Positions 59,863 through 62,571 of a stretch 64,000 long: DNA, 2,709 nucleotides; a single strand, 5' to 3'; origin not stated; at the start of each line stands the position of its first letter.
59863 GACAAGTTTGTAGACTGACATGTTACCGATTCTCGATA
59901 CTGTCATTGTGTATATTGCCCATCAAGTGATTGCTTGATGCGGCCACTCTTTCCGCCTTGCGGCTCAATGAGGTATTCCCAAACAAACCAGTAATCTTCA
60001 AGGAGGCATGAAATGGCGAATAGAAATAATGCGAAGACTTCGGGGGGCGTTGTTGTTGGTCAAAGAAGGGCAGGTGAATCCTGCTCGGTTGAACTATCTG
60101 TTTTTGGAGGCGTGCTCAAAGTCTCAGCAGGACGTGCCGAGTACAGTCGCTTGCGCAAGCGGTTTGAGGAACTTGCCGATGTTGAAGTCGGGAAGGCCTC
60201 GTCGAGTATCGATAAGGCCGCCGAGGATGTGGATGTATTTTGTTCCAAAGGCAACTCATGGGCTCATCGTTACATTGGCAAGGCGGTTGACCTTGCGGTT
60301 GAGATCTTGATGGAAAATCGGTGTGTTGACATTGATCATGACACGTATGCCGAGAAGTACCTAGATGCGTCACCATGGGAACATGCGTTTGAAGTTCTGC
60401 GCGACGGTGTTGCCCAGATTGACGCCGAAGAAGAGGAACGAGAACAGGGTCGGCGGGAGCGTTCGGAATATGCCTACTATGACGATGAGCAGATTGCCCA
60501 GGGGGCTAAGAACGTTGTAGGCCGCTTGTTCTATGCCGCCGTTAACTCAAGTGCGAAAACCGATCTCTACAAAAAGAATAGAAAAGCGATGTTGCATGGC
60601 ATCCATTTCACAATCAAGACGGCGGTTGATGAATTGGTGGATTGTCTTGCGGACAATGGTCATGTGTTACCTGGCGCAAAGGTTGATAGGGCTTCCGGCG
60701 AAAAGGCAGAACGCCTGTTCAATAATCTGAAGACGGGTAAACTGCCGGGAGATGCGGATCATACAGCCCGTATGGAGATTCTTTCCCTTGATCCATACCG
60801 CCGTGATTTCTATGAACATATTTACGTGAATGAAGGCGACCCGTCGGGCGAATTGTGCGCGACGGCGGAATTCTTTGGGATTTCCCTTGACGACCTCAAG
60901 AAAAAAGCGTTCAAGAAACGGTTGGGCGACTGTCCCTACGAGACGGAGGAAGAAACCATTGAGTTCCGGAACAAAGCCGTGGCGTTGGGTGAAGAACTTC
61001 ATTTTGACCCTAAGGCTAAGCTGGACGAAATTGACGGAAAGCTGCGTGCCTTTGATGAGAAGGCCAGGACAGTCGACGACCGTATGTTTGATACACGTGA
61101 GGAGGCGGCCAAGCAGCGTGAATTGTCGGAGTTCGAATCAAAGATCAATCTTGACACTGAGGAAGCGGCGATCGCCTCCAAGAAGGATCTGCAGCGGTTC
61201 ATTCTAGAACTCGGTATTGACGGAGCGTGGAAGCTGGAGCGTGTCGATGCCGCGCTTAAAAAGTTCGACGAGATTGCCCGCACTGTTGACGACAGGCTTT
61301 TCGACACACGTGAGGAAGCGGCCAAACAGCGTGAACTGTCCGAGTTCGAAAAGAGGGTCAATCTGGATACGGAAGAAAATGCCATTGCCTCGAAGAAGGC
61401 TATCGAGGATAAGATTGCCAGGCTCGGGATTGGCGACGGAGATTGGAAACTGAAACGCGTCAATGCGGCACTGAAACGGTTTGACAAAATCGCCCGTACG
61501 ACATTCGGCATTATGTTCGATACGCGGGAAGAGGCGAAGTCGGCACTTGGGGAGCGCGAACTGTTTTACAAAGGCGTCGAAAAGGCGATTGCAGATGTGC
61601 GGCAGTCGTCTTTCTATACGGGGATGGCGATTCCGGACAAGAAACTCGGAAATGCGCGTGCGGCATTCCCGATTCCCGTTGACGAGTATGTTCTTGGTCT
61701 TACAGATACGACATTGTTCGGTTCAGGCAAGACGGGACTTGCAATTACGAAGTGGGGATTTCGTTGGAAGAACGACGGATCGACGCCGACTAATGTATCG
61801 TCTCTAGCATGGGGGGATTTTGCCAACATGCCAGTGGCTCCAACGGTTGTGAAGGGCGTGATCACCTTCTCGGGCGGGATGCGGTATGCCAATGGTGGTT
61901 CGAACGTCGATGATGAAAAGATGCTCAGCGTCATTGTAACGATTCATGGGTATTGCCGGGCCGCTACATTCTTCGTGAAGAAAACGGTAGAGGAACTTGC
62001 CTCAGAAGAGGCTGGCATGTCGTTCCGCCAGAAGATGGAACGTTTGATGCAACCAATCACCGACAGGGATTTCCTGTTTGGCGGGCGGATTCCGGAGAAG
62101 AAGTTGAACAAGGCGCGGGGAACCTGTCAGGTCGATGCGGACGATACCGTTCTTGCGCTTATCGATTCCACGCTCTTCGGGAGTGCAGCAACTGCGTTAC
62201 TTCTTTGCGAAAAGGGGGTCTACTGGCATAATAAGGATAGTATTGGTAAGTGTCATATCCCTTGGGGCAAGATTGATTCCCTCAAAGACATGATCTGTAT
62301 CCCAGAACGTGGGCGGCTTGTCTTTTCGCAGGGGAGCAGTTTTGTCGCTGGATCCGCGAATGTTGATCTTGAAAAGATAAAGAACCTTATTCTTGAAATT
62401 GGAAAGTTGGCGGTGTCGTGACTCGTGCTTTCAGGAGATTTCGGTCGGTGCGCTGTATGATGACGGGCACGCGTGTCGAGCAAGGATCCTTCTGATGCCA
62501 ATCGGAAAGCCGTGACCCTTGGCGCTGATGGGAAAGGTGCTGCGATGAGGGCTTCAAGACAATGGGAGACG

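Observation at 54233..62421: Lower-GC five-gene cluster: four exported LPP20-like/TPR proteins plus a cytoplasmic repeat + double-PH protein, with no recognisable enzyme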

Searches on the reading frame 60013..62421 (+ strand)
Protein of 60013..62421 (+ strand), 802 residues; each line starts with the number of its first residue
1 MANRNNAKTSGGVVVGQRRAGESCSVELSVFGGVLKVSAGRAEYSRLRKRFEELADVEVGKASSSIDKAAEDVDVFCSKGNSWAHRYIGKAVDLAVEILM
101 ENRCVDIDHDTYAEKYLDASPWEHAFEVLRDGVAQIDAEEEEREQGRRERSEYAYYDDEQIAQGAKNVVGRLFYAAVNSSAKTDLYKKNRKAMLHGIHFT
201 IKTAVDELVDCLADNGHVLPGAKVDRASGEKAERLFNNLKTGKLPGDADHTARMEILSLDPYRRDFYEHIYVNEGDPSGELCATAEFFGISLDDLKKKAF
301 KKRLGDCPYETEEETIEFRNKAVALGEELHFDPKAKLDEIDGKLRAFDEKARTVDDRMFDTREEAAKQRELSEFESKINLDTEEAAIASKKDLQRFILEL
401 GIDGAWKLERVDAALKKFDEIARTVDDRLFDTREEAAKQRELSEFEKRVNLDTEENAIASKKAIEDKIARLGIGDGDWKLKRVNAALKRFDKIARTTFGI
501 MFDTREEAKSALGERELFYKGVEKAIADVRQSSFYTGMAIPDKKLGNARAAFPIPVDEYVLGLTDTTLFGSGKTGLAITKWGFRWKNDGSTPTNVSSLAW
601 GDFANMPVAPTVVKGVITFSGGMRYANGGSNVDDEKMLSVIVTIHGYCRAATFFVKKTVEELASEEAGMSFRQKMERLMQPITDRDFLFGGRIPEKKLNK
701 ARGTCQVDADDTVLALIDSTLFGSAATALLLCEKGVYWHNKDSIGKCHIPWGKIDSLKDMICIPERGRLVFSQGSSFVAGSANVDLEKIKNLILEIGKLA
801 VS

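Call 3: search_protein_families(library=pfam, proteins=[window:60013-62421:+], max_evalue=1)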
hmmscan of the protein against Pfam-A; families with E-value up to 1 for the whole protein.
window:60013-62421:+ (802 aa): 1 family
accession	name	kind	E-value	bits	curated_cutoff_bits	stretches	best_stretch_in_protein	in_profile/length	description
PF16846.10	Cep3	-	0.43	9.5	22.5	0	367-411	278-321/511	Centromere DNA-binding protein complex CBF3 subunit B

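Call 5: search_protein_families(library=ncbifam, proteins=[window:60013-62421:+], max_evalue=1)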
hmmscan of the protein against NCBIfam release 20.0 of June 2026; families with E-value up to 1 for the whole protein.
window:60013-62421:+ (802 aa): 0 families

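Call 6: search_protein_families(library=padloc, proteins=[window:60013-62421:+], max_evalue=1)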
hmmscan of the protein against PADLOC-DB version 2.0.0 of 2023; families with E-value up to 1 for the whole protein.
window:60013-62421:+ (802 aa): 1 family
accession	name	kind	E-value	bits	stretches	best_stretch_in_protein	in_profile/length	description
PDLC03833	BnzA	-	1.4e-16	58.3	2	680-757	14-90/544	-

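Call 7: search_protein_families(library=phrogs, proteins=[window:60013-62421:+], max_evalue=1)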
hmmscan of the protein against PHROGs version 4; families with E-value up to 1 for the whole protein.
window:60013-62421:+ (802 aa): 3 families
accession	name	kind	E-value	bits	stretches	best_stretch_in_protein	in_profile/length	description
phrog_29219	-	unknown function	0.19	12.2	1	410-497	87-173/256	-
phrog_37949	-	unknown function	0.2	13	0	412-440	53-82/95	-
phrog_28506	-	unknown function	0.36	11.8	0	356-393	5-42/88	-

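Call 9: find_encoding_contigs(protein=window:60013-62421:+, flank=10000, max_places=6)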
Protein window:60013-62421:+ (802 aa): 23 contigs read that carry it; 6 places shown.
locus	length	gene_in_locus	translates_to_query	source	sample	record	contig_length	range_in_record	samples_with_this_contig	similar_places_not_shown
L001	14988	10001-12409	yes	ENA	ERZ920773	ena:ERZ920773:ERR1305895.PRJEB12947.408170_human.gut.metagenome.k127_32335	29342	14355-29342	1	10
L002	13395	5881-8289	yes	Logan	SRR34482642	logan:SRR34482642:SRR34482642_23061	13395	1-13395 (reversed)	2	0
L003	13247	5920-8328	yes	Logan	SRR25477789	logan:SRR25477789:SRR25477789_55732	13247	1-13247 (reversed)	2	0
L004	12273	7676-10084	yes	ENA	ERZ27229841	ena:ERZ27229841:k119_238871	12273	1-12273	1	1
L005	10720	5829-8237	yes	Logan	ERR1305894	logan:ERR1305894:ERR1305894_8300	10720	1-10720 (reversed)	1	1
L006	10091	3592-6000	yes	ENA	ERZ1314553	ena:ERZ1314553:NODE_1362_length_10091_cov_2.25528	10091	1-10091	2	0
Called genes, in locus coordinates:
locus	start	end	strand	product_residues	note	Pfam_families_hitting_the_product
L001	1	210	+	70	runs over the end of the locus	PF13560:HTH_31 (weak), PF13443:HTH_26 (weak), PF01381:HTH_3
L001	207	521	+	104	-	PF13657:Couple_hipA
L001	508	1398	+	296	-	PF07804:HipA_C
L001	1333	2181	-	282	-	-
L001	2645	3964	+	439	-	PF01637:ATPase_2, PF13191:AAA_16 (faint), PF13173:AAA_14, PF13401:AAA_22 (weak), PF03008:DUF234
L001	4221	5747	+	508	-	-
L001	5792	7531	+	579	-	-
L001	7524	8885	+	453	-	-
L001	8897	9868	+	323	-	-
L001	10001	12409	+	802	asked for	-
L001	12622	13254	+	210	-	-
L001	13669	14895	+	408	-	PF13229:Beta_helix (faint)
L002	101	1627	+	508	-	-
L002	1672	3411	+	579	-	-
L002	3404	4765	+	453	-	-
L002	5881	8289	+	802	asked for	-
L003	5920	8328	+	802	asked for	-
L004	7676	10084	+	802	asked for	-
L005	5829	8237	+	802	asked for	-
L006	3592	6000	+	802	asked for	-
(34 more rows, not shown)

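Call 10: find_homologous_proteins(query=window:60013-62421:+, max_evalue=0.001)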
Query window:60013-62421:+ (802 aa): 55 proteins with E <= 0.001 among 8000 candidates.
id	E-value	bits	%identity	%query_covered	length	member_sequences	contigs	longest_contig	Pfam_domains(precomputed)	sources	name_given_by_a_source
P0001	0.0e+0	1790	99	100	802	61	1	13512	-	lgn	-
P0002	0.0e+0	1239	70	99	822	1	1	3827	-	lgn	-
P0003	0.0e+0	1022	53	100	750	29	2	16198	-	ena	-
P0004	0.0e+0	1021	63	51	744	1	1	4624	-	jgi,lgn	-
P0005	8.1e-295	998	52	99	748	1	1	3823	-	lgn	-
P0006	1.2e-294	998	53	100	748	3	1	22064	-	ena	-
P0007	2.9e-285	967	63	51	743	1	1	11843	-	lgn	-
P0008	7.0e-285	966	53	100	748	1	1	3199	-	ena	-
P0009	8.2e-284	962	54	96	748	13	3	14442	-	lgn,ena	-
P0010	2.9e-272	924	49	99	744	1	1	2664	-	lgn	-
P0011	2.2e-250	852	52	99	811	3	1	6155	-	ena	-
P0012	1.0e-249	849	53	97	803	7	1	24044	-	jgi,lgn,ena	-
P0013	4.2e-246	837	51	100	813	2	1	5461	-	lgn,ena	-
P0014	1.8e-243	829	47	97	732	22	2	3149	-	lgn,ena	-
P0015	9.3e-229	780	44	97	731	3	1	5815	-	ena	-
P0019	4.3e-181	622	43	97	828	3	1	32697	-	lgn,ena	-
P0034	6.1e-119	417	38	79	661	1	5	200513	-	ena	-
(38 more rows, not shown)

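Call 11: find_encoding_contigs(protein=P0034, flank=10000, max_places=3)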
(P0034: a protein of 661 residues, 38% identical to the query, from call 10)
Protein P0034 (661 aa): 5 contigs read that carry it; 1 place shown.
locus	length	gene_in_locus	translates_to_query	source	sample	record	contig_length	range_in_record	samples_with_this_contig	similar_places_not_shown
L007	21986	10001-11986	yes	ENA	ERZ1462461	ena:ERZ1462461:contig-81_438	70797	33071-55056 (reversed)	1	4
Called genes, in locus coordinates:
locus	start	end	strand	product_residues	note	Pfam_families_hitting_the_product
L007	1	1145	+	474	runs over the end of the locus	PF07607:DUF1570 (faint)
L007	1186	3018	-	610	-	-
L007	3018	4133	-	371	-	PF00091:Tubulin, PF12327:FtsZ_C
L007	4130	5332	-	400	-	PF02491:SHS2_FTSA, PF06723:MreB_Mbl, PF14450:FtsA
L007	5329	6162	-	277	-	PF08478:POTRA_1 (weak)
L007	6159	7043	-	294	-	PF01820:Dala_Dala_lig_N (weak), PF02786:CPSase_L_D2 (weak), PF07478:Dala_Dala_lig_C, PF13535:ATP-grasp_4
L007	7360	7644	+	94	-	-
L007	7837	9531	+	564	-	-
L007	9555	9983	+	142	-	PF12773:DZR (weak), PF13240:Zn_Ribbon_1 (faint), PF05154:TM2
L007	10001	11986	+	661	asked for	-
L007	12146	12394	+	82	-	PF04221:RelB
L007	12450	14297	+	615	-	PF01225:Mur_ligase, PF02875:Mur_ligase_C, PF02873:MurB_C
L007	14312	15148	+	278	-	-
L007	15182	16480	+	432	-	PF01808:AICARFT_IMPCHas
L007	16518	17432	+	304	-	-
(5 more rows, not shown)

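Call 12: find_encoding_contigs(protein=P0019, flank=10000, max_places=3)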
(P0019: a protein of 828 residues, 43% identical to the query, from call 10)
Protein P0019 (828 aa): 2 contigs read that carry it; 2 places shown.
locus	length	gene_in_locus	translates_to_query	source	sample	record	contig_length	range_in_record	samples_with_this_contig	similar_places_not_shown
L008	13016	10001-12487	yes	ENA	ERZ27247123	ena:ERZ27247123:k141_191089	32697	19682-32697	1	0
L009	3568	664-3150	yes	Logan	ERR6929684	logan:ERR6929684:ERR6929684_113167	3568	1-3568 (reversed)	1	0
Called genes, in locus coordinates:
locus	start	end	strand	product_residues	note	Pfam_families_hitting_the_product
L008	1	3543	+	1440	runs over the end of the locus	PF18483:Lectin_L-type_dom (faint)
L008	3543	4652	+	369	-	PF01757:Acyl_transf_3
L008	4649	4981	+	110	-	PF03692:CxxCxxCC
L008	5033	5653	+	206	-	PF02525:Flavodoxin_2 (weak), PF03358:FMN_red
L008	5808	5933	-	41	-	-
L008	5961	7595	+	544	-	PF00069:Pkinase, PF07714:PK_Tyr_Ser-Thr, PF03781:FGE-sulfatase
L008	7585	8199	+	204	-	PF04542:Sigma70_r2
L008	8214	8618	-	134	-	PF01850:PIN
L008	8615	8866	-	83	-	-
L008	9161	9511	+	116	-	-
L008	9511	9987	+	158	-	-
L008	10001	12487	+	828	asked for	-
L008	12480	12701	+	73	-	-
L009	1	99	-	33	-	?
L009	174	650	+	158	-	-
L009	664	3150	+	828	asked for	-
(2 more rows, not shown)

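Call 13: find_encoding_contigs(protein=P0012, flank=10000, max_places=3)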
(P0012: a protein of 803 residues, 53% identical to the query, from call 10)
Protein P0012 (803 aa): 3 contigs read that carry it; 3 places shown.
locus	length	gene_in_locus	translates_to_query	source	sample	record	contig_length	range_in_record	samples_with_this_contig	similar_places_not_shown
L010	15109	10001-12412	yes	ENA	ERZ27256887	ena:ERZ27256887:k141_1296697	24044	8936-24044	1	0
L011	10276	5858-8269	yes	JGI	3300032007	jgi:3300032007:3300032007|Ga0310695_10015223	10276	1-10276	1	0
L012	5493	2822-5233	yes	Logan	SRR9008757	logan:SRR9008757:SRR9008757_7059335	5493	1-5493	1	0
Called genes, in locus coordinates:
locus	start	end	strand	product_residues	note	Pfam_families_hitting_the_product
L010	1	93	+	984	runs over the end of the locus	PF25788:Ig_Rha78A_N, PF08531:Bac_rhamnosid_N, PF05592:Bac_rhamnosid, PF17389:Bac_rhamnosid6H, PF17390:Bac_rhamnosid_C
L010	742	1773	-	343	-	PF00892:EamA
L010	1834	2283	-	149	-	PF07883:Cupin_2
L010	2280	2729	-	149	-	PF12802:MarR_2, PF01047:MarR, PF13463:HTH_27 (weak)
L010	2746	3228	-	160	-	-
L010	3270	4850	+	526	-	PF00069:Pkinase, PF07714:PK_Tyr_Ser-Thr, PF03781:FGE-sulfatase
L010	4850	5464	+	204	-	PF04542:Sigma70_r2 (weak)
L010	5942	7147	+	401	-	-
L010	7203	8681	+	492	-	-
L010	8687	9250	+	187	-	-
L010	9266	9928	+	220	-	-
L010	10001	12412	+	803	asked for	-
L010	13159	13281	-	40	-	-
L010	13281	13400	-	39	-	-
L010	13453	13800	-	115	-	-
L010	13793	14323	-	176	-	PF04542:Sigma70_r2, PF07638:Sigma70_ECF (weak), PF08281:Sigma70_r4_2, PF04545:Sigma70_r4 (weak)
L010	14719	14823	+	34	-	-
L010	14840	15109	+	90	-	?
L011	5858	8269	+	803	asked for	-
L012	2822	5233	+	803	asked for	-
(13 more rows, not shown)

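Call 53: search_solved_structures(query=A4, max_evalue=1, show_alignments=3)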
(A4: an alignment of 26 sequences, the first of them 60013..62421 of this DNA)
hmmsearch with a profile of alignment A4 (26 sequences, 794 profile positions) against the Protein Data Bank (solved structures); distinct sequences matched with E-value up to 1: 0.

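Call 54: search_protein_families(library=pfam, alignment_id=A4, max_evalue=0.01)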
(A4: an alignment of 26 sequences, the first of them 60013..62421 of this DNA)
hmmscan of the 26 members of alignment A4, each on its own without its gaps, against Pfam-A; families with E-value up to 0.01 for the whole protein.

A. member 1, window:60013-62421:+ (802 aa): 0 families

B. families by the number of members that match (of 26 scanned): 5 families
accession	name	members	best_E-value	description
PF05656.20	DUF805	2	5.9e-25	Protein of unknown function (DUF805)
PF18314.6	FAS_I_H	1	0.0014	Fatty acid synthase type I helical domain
PF24422.1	DUF7552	1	0.0033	Domain of unknown function (DUF7552)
PF02913.24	FAD-oxidase_C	1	0.0061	FAD linked oxidases, C-terminal domain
PF19677.4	DUF6179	1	0.0093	Family of unknown function (DUF6179)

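Call 67: search_protein_families(library=pfam, proteins=[L010:8687-9250:+, L010:9266-9928:+, L010:5942-7147:+, L010:7203-8681:+], max_evalue=0.1)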
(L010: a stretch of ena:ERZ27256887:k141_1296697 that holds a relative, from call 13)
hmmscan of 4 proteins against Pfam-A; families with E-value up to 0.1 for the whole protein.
L010:8687-9250:+ (187 aa): 0 families

L010:9266-9928:+ (220 aa): 0 families

L010:5942-7147:+ (401 aa): 0 families

L010:7203-8681:+ (492 aa): 0 families

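Call 81: find_encoding_contigs(protein=P0006, flank=10000, max_places=3)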
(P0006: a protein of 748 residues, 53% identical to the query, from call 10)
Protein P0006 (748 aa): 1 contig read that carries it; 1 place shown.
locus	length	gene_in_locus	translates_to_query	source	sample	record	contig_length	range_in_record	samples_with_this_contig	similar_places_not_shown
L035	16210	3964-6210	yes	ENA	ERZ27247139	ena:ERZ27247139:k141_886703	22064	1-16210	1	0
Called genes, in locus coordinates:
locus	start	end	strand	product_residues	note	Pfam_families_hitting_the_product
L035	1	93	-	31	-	?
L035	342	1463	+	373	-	-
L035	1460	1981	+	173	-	-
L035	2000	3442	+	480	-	-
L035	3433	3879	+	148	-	-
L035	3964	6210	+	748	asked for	-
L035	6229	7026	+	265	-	PF27507:DjlA_TM, PF05099:TerB, PF00226:DnaJ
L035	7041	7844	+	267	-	PF00520:Ion_trans, PF07885:Ion_trans_2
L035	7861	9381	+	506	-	PF01435:Peptidase_M48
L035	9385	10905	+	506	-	PF21033:RMD1-3 (faint), PF23914:TPR_CcmH_CycH (faint), PF25062:ARM_TT21_N (faint), PF00515:TPR_1 (faint), PF07719:TPR_2 (faint), PF13181:TPR_8 (faint), PF13371:TPR_9 (faint), PF13414:TPR_11 (faint), +5 more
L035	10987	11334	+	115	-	PF00076:RRM_1, PF13893:RRM_5 (weak)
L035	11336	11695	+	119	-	-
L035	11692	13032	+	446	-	-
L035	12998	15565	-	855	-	PF08455:SNF2_assoc (faint), PF00176:SNF2-rel_dom, PF00270:DEAD (weak), PF00271:Helicase_C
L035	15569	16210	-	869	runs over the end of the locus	-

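Call 110: find_related_loci(query=A7, collection=metagenome_contigs, flank=10000)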
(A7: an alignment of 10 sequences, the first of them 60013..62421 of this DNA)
Query A7 (802 aa) in metagenome_contigs; peptide patterns used: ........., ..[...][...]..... (x = any residue, [..] = any of these).
139 stretches matched a pattern; 2 encode a relative of the query (tblastn E <= 1e-3); 2 distinct loci.
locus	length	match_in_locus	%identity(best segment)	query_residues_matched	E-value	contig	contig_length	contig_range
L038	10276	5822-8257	52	3-802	0e+0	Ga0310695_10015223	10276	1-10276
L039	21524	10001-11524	50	27-796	2e-106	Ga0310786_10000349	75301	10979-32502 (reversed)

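Call 113: search_protein_families(library=pfam, proteins=[L039:6399-7568:+, L039:7565-8152:+, L039:9462-9914:+, L039:14952-15536:+, L039:15566-16777:-], max_evalue=0.001)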
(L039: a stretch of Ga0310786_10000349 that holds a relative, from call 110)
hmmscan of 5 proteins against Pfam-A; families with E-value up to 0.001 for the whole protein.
L039:6399-7568:+ (389 aa): 5 families
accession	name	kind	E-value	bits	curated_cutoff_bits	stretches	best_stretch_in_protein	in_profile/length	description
PF00069.31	Pkinase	-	6.6e-37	127.8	31.7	1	15-220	1-194/263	Protein kinase domain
PF07714.23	PK_Tyr_Ser-Thr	-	1.4e-26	93.8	23.1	1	17-218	3-199/258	Protein tyrosine and serine/threonine kinase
PF01636.29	APH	-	7.6e-07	29.6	23.2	0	59-132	38-108/239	Phosphotransferase enzyme family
PF03109.22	ABC1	-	6.6e-05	22.6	22.9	1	91-173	144-225/244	ABC1 atypical kinase-like domain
PF01163.29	RIO1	-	0.00011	22.4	22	1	91-160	82-149/187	RIO domain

L039:7565-8152:+ (195 aa): 1 family
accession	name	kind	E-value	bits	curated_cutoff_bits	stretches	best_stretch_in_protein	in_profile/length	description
PF04542.20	Sigma70_r2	-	1.1e-09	38.4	24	1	32-99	4-69/71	Sigma-70 region 2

L039:9462-9914:+ (150 aa): 1 family
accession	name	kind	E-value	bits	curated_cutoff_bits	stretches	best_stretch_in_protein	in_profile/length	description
PF05656.20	DUF805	-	1e-21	77.9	25.7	1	14-139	2-110/111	Protein of unknown function (DUF805)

L039:14952-15536:+ (194 aa): 0 families

L039:15566-16777:- (403 aa): 2 families
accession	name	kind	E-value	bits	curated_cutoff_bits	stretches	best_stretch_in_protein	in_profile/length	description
PF13635.12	DUF4143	-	7.1e-46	156.3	28.1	1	196-354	1-159/160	Domain of unknown function (DUF4143)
PF13173.12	AAA_14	-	1.8e-28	99.6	27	1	37-153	3-128/129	AAA domain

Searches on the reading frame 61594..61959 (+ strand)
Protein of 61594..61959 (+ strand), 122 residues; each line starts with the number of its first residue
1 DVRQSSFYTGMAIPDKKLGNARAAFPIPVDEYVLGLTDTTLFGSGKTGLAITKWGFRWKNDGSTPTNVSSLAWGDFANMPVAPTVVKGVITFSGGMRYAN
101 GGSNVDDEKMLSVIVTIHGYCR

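Call 98: search_solved_structures(query=A6, max_evalue=10, show_alignments=3)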
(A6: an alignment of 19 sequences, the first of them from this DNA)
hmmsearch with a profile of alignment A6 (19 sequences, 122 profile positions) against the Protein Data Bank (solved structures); distinct sequences matched with E-value up to 10: 2.
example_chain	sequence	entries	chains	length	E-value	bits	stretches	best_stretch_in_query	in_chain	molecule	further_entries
5f70_A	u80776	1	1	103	1.6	12.1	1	45-101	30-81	Hepatitis A virus cellular receptor 1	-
5dzo_A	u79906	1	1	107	1.7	12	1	45-101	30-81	Hepatitis A virus cellular receptor 1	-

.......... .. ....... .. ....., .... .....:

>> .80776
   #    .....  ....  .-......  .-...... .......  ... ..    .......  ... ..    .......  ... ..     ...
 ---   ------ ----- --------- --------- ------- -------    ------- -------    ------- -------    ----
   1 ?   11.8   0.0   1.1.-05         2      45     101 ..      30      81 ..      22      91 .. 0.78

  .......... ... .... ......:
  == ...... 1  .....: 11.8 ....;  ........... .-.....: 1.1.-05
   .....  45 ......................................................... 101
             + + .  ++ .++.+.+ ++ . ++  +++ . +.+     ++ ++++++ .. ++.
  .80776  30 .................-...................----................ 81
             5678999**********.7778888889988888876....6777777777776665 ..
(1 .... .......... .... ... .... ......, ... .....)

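Call 99: search_protein_families(library=pfam, alignment_id=A6, max_evalue=1)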
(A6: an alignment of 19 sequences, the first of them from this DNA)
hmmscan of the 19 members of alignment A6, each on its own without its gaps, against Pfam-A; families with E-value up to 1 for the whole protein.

A. member 1, seq(122 aa): 0 families

B. families by the number of members that match (of 19 scanned): 3 families
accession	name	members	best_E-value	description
PF23494.1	bPH_10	1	0.0078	YqeB-like bacterial PH domain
PF24052.1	Phage_lipoprotein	1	0.074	Phage lipoprotein family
PF14258.12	DUF4350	1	0.11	Domain of unknown function (DUF4350)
